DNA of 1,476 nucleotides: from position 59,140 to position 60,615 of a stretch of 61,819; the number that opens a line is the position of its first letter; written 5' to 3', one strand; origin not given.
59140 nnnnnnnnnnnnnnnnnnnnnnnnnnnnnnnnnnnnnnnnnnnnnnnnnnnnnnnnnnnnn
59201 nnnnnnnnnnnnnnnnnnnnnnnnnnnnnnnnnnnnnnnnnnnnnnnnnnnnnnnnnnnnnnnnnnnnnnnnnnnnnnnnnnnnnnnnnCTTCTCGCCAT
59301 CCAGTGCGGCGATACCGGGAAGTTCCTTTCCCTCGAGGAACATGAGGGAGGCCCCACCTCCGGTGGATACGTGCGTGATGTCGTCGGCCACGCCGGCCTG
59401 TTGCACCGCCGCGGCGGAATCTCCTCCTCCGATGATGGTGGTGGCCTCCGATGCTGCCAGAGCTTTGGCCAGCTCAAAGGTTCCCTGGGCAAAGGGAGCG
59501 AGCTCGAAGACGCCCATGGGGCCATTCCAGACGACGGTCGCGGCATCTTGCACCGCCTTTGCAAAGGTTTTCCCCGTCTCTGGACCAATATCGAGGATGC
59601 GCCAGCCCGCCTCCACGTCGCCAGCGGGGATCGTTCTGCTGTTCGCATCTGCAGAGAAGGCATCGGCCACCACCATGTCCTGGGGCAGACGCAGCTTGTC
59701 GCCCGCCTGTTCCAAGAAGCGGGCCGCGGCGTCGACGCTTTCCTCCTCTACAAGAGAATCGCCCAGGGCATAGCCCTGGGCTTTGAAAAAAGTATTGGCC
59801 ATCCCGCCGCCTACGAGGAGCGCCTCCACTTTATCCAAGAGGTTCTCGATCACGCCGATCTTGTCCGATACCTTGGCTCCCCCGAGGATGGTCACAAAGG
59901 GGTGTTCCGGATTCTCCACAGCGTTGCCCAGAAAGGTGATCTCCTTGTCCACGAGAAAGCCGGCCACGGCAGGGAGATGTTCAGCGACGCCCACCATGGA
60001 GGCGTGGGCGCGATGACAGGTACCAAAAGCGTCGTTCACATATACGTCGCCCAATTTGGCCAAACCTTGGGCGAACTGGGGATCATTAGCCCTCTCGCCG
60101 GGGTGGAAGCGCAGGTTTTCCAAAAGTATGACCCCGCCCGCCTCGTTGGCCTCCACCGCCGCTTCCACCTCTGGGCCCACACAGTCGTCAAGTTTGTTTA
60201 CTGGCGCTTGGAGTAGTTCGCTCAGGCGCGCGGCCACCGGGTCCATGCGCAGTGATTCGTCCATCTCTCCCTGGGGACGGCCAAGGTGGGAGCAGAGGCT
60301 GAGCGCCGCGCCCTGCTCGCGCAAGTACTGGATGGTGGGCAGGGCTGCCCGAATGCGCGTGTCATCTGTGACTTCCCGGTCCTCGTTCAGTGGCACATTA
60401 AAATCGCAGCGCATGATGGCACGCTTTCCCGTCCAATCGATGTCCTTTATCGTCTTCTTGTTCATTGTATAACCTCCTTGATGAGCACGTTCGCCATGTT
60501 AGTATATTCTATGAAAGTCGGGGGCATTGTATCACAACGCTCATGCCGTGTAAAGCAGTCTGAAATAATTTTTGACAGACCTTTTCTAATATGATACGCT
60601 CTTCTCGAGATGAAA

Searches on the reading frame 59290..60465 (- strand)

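Call 91: search_protein_families(library=pfam, proteins=[window:59290-60465:-], max_evalue=0.00001)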
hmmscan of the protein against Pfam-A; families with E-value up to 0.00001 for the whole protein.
window:59290-60465:- (392 aa): 1 family
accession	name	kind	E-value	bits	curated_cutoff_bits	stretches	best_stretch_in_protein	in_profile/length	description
PF00162.24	PGK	-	2.9e-157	524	27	1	6-380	1-379/379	Phosphoglycerate kinase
